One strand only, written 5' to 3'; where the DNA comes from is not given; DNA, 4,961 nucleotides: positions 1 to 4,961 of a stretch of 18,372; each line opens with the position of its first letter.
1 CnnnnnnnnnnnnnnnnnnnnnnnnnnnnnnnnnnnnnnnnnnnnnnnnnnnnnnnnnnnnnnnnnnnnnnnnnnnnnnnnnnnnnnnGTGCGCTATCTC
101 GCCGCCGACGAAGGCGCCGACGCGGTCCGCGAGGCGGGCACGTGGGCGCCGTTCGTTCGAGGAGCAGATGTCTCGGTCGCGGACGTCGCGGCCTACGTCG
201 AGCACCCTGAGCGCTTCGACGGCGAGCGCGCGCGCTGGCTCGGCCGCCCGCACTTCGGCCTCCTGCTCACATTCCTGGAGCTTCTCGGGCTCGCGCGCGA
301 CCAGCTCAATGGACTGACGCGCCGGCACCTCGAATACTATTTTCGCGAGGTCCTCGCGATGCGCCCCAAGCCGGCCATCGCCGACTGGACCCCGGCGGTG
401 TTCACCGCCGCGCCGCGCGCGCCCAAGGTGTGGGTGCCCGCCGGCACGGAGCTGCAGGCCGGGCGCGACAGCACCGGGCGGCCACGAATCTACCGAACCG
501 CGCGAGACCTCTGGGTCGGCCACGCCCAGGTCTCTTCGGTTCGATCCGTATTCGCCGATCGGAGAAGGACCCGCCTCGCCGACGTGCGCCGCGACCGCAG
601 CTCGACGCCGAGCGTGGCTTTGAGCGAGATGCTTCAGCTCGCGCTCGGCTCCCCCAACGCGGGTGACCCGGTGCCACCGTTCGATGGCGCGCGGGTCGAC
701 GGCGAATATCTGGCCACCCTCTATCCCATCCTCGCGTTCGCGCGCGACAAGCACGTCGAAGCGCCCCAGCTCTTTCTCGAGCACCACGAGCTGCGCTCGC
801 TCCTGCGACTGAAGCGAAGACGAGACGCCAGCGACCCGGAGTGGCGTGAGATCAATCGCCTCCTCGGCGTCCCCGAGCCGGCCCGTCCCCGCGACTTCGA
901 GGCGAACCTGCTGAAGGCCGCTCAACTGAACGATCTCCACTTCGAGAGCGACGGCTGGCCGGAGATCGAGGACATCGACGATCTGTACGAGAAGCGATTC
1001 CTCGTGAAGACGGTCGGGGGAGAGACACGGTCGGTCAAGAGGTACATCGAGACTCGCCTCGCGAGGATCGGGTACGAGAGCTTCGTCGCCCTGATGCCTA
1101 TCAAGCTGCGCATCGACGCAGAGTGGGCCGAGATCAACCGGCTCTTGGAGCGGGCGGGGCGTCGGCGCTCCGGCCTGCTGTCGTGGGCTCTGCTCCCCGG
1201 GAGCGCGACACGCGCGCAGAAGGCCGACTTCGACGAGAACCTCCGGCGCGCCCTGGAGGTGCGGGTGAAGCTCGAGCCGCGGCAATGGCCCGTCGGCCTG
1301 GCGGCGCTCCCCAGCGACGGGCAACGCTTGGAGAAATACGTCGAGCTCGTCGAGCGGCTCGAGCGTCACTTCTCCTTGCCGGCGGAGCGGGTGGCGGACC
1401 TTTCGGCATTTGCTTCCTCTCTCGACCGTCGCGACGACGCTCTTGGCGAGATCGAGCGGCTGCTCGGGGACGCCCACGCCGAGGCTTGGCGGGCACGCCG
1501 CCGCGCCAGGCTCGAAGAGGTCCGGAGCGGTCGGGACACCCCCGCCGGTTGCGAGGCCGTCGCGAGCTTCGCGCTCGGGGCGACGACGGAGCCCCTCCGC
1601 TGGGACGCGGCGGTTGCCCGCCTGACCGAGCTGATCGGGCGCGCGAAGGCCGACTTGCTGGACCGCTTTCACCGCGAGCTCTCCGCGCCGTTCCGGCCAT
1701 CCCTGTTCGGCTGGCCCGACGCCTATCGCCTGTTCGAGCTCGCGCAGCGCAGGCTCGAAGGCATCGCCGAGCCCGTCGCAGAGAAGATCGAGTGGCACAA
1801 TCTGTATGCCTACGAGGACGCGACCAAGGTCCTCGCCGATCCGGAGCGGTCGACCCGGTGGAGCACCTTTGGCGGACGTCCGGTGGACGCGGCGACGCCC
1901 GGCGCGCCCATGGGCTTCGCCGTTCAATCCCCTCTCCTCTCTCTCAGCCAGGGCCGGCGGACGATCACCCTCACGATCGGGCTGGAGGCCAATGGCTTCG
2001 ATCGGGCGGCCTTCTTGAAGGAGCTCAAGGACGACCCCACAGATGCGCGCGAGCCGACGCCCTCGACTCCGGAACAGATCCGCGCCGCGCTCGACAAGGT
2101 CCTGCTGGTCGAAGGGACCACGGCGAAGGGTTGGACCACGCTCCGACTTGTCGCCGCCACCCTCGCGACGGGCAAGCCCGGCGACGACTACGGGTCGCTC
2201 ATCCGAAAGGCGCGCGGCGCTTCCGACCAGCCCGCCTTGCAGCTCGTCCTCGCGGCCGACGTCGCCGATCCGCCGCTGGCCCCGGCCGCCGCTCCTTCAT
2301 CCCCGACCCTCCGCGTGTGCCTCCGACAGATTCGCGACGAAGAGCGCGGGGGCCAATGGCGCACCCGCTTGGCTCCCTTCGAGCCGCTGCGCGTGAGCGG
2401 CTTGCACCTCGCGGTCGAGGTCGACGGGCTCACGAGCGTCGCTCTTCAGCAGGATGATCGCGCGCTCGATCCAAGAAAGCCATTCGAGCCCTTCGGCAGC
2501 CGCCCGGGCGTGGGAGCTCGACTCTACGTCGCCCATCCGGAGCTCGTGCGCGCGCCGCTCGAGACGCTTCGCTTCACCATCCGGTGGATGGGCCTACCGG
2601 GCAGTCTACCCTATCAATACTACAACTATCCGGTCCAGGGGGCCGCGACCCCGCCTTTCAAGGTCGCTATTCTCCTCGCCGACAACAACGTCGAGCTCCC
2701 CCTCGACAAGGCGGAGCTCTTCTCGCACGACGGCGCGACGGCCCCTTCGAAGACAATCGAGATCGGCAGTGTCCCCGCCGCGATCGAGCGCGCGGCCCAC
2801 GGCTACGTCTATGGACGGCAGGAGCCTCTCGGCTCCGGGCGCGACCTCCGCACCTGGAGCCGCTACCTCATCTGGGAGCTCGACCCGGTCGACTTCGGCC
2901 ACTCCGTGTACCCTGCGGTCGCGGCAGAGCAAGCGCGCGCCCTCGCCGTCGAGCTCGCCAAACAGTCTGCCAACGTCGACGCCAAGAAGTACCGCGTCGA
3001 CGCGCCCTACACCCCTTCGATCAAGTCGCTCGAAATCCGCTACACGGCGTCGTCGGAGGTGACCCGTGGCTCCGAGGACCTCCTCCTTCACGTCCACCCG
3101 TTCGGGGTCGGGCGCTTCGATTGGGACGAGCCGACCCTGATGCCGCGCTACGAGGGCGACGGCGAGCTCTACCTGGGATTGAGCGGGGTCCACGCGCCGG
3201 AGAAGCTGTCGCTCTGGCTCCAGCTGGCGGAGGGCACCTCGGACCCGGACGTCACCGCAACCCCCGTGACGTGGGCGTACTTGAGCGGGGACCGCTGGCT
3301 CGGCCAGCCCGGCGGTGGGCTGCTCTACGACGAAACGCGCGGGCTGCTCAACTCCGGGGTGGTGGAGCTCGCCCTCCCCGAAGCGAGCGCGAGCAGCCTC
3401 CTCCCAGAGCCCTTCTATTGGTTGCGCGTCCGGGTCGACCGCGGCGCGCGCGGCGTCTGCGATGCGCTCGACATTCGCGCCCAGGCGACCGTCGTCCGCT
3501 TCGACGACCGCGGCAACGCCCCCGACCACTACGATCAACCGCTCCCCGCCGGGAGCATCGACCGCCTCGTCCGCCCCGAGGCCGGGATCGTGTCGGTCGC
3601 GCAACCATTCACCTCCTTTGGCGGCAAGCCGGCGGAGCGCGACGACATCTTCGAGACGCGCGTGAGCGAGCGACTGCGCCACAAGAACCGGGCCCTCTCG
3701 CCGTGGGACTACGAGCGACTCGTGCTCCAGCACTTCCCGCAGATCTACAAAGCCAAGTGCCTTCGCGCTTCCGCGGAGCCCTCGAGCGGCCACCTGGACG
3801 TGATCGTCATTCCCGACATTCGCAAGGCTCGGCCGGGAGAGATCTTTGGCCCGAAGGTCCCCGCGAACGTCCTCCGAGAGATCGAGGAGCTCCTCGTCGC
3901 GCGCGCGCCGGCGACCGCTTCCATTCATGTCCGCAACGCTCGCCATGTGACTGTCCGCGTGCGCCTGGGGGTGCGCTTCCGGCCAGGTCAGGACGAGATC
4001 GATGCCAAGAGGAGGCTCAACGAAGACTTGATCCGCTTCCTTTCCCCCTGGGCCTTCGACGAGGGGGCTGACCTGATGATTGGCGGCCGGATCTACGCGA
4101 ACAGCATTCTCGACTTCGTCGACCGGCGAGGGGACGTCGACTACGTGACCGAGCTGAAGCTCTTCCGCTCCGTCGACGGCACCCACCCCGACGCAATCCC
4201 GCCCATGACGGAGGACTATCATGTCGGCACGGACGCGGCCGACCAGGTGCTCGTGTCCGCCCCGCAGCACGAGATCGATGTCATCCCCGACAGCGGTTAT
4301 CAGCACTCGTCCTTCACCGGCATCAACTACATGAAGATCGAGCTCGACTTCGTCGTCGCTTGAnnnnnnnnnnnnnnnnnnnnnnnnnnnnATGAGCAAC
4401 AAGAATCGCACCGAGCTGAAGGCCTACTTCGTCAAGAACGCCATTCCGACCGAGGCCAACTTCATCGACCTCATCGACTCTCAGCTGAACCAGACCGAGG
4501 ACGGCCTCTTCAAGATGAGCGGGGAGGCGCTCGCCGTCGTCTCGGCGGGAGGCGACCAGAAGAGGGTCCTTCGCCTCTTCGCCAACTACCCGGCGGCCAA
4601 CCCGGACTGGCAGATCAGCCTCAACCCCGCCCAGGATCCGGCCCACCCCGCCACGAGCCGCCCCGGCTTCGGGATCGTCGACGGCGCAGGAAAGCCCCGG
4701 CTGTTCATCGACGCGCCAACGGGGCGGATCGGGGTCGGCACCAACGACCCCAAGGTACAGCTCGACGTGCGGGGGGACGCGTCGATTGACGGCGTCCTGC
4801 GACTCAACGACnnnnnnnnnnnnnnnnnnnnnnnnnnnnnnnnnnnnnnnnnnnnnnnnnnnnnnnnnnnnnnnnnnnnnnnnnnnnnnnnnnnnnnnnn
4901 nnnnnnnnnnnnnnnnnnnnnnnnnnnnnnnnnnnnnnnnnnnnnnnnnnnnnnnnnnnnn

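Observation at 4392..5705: Fibre-like gene with a duplicated module and a compositionally foreign 3' half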

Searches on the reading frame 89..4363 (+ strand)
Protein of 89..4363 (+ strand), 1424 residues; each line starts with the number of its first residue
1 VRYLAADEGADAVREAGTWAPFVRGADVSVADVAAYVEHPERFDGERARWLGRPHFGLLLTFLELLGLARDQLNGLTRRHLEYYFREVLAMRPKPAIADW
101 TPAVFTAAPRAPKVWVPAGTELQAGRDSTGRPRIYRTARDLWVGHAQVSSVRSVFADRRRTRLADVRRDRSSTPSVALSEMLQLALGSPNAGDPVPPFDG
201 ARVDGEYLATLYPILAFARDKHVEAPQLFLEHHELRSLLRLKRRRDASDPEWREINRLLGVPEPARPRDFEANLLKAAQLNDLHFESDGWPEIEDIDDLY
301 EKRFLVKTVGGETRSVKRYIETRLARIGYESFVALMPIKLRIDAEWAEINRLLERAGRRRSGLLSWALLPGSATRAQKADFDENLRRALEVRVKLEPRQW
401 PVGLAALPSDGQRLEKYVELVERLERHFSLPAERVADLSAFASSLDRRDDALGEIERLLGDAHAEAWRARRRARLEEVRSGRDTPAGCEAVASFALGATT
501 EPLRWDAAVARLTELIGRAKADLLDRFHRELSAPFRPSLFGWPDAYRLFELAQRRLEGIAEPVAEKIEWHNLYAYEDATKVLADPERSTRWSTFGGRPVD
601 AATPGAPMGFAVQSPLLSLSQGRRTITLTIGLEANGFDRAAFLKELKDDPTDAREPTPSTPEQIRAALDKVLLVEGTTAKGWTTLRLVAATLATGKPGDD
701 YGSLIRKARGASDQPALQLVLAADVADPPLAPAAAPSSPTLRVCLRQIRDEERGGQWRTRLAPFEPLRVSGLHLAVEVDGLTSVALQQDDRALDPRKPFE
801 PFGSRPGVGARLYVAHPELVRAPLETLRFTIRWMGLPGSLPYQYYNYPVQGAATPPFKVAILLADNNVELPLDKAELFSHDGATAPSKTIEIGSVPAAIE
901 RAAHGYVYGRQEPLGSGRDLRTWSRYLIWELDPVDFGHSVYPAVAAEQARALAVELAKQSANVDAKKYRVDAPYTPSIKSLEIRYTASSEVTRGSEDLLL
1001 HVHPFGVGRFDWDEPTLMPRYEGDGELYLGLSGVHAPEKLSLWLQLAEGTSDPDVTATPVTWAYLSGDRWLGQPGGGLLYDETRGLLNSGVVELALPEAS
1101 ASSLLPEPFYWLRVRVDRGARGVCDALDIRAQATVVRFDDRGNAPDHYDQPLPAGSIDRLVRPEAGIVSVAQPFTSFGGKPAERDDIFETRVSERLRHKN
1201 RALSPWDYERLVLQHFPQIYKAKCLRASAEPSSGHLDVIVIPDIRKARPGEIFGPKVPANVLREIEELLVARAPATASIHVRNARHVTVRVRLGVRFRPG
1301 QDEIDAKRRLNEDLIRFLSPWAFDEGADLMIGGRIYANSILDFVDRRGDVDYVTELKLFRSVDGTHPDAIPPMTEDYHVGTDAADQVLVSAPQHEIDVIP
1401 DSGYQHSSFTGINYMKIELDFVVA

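Call 6: search_protein_families(library=pfam, proteins=[window:89-4363:+], max_evalue=0.01)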
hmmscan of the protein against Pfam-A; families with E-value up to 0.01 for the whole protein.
window:89-4363:+ (1424 aa): 1 family
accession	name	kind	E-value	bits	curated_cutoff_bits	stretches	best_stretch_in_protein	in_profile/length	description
PF04865.19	Baseplate_J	-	1.1e-08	35.2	21.1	1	1146-1328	79-246/255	Baseplate J-like protein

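Call 9: search_protein_families(library=ncbifam, proteins=[window:89-4363:+], max_evalue=0.01)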
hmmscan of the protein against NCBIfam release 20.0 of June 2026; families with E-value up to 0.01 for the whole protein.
window:89-4363:+ (1424 aa): 0 families

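Call 66: search_solved_structures(query=window:89-4360:+, max_evalue=0.01)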
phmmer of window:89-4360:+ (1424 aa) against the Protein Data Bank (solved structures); distinct sequences matched with E-value up to 0.01: 6.
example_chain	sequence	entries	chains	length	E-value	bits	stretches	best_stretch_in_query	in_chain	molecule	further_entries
7b5h_AH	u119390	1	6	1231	6.1e-101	342.3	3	961-1359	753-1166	All3317 protein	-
7aeb_G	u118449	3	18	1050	5.6e-94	319.2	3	971-1399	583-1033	Baseplate_J domain-containing protein | Baseplate protein J-like domain-containing protein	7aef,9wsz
9qgl_A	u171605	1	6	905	1.5e-48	168.7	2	969-1362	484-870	Photorhabdus luminescens subsp. laumondii TTO1 complete genome segment 6/17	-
9rce_A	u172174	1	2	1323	5.3e-47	163.5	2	762-1324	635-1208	Baseplate protein J-like domain-containing protein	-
6j0n_J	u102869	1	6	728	3.3e-31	111.2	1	992-1368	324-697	Pvc11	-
6rao_I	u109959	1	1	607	4.9e-31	110.6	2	1024-1396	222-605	Afp11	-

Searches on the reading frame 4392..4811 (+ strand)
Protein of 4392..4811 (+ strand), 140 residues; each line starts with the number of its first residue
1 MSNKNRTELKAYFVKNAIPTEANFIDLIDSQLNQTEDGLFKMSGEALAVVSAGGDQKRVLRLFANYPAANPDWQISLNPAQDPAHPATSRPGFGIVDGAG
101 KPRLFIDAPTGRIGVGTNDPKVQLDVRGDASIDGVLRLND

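Call 50: search_solved_structures(query=A3, max_evalue=10, show_alignments=4)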
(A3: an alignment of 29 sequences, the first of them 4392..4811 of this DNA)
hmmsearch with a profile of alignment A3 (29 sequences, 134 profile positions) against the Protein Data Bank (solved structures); distinct sequences matched with E-value up to 10: 15.
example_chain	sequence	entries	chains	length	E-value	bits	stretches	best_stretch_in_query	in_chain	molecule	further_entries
8ond_A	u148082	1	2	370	2.1e-11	46.8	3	98-132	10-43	bd2133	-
8ojn_C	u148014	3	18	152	5.1e-06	29.4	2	99-131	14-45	Cell wall surface anchor family protein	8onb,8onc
7b5h_AE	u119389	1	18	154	0.0001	25.2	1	1-41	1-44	All3316 protein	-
8oml_A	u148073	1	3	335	0.001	22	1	86-130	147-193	Cell wall surface anchor family protein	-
8on4_A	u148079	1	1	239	0.098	15.6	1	86-130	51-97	Cell wall surface anchor family protein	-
9qgo_A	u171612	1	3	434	0.1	15.5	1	7-29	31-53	Tail fiber protein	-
8ol4_A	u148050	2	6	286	0.15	15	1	98-133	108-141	Cell wall surface anchor family protein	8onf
2wzp_A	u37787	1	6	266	0.17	14.8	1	65-127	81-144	PUTATIVE RECEPTOR BINDING PROTEIN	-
2x53_A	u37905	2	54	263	0.18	14.7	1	65-127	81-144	PUTATIVE RECEPTOR BINDING PROTEIN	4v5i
1zru_A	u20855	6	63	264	0.18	14.7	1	65-127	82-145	lactophage p2 receptor binding protein | RECEPTOR BINDING PROTEIN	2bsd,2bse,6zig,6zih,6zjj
5f7k_C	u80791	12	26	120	0.56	13.1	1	33-109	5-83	Nanobody Nb-ER19 | Nanbody Nb-ER19 | Nanobody Nb19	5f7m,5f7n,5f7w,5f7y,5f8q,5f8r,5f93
9mtx_A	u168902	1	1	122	0.65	12.9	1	31-108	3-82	Nanobody VHH 29E09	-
8uur_A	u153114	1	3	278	0.76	12.7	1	8-29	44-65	AfpX13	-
6tlh_A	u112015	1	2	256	1.3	11.9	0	93-117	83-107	KN motif and ankyrin repeat domain-containing protein 3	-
7l1v_S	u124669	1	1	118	1.3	11.9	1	32-108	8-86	Synthetic nanobody 51 (Sb51)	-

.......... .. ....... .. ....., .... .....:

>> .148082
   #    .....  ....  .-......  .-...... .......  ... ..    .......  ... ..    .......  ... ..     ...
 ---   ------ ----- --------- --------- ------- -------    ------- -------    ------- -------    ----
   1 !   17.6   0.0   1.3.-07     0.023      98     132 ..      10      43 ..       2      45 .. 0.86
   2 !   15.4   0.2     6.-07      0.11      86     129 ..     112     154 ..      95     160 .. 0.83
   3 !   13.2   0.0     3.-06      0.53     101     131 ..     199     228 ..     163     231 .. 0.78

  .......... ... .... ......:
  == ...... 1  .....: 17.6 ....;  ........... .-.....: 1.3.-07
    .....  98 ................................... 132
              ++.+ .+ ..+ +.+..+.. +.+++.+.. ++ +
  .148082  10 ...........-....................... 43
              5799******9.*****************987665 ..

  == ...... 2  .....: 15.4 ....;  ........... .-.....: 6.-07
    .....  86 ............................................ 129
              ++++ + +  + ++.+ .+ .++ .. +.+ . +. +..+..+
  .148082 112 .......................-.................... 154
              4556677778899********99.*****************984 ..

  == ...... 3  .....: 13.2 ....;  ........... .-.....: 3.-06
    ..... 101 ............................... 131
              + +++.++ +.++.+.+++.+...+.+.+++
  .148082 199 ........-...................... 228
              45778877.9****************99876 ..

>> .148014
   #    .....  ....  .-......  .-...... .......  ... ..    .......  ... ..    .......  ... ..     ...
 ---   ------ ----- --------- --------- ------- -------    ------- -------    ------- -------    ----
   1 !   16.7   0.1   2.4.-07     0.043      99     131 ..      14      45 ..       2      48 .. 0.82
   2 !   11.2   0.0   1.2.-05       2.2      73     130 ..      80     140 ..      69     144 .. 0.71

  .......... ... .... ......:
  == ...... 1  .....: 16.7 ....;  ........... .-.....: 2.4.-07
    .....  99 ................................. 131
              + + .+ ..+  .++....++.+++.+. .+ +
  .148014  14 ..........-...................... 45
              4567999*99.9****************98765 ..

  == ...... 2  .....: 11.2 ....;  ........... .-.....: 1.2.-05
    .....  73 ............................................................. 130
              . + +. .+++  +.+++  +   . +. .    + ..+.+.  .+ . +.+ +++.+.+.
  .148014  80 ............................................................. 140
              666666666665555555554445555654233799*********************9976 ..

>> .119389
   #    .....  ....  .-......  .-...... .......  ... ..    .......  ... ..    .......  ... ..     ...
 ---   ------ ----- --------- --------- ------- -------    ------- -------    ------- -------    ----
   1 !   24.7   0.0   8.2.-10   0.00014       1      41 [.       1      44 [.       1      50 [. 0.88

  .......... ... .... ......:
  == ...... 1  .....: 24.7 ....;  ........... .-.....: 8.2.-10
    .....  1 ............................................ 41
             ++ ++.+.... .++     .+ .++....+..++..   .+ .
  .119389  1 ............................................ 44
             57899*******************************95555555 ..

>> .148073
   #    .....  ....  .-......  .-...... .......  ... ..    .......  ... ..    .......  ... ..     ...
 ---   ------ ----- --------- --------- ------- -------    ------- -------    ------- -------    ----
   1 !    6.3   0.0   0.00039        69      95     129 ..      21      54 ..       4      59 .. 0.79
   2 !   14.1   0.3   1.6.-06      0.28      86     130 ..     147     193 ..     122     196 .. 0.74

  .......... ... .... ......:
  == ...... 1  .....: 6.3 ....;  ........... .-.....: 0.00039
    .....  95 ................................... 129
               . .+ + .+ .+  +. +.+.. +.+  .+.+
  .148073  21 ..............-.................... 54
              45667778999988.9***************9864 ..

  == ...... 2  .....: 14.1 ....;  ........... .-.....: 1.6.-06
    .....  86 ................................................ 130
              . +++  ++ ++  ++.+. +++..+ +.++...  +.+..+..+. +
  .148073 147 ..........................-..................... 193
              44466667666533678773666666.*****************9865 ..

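Call 53: find_related_loci(query=A3, collection=genome_contigs, flank=6000)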
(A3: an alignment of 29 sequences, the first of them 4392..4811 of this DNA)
Query A3 (140 aa) in genome_contigs; peptide patterns used: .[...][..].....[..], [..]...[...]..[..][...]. (x = any residue, [..] = any of these).
125 stretches matched a pattern; 98 encode a relative of the query (tblastn E <= 1e-3); the best 80 are kept; 79 distinct loci.
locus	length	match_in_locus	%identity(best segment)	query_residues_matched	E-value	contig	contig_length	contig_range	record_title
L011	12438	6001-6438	70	1-140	2e-61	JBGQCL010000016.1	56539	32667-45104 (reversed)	MAG: Kofleriaceae bacterium isolate OBJ2_061818_110_40 k141_1762304_length_56539_cov_14.1615, whole genome shotgun seque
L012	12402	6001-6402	72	1-134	7e-61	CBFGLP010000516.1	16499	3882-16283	MAG TPA_asm: uncultured Myxococcales bacterium isolate SRR25737861_metabat2_1 genome assembly, contig: ERZ27251247.26356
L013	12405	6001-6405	67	1-134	5e-59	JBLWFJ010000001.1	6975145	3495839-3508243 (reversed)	Nannocystaceae bacterium ST9 contig_1_pilon, whole genome shotgun sequence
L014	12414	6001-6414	67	1-137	2e-58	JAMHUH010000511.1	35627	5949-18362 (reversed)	MAG: Nannocystaceae bacterium isolate ST_AS_metabat.41 k201_218473, whole genome shotgun sequence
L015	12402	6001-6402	69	1-134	2e-57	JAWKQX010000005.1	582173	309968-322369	MAG: Kofleriaceae bacterium isolate BC1.218 BC1.218.fa-5, whole genome shotgun sequence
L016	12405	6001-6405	65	1-134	5e-57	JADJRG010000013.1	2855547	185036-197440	MAG: Nannocystis sp. isolate Fred_18-Q3-R57-64_MAXAC.384 tig00350862-10-28537670, whole genome shotgun sequence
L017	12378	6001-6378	67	1-127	4e-56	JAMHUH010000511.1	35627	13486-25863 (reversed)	MAG: Nannocystaceae bacterium isolate ST_AS_metabat.41 k201_218473, whole genome shotgun sequence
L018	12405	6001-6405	64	1-134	3e-56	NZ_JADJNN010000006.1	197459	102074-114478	MAG: Nannocystis sp. isolate EsbW_18-Q3-R4-48_MAXAC.145 tig00003894-10-1970310, whole genome shotgun sequence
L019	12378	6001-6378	68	1-127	7e-56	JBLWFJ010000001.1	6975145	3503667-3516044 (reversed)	Nannocystaceae bacterium ST9 contig_1_pilon, whole genome shotgun sequence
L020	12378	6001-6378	68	1-127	1e-55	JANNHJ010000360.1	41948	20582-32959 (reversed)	MAG: Myxococcales bacterium isolate SOY_6_C_metabat_27 SOY_6_C_k141_2110777, whole genome shotgun sequence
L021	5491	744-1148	66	1-134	1e-55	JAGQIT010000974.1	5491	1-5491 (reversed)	MAG: Myxococcales bacterium isolate HKST-UBA11 2015-01-06_1_(paired)_contig_221725, whole genome shotgun sequence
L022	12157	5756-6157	61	1-134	4e-50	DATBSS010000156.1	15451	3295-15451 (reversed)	MAG TPA_asm: Myxococcaceae bacterium isolate SMAG_U4163 k141_1242044, whole genome shotgun sequence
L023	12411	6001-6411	63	1-138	1e-47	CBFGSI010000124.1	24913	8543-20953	MAG TPA_asm: uncultured Archangiaceae bacterium isolate SRR17295755_concoct_80 genome assembly, contig: ERZ23329302.1170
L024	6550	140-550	55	3-139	4e-45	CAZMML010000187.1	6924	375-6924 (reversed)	MAG TPA_asm: uncultured Nannocystis sp. isolate binchicken_co118_275 genome assembly, contig: NODE_14429_length_6924_cov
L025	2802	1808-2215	55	3-140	4e-45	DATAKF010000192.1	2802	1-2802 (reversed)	MAG TPA_asm: Polyangiaceae bacterium isolate SMAG_U6931 k141_9912, whole genome shotgun sequence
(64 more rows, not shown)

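Call 55: predict_structure(alignment_id=A3)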
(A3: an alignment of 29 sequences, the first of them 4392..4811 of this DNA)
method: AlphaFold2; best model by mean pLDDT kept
length: 140 residues; sequences in the alignment: 29
mean_pLDDT: 72.6   pTM: 0.58
mean pLDDT of the five models: 72.6, 72.4, 72.0, 70.0, 67.3
residues with pLDDT >= 90: 22; 70-90: 53; 50-70: 56; < 50: 9
segments of 3 or more residues with pLDDT < 50: none
pLDDT, mean of each block of 10 residues (from residue 1): 57 64 64 52 60 60 80 89 83 91 92 90 79 56
secondary structure, 60 per line:
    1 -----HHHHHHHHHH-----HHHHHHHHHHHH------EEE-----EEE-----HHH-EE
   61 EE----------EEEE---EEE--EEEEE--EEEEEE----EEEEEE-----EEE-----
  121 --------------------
elements in order: H6-15 H21-32 E39-41 E47-49 E59-62 E73-76 E80-82 E85-89 E92-97 E102-107 E113-115
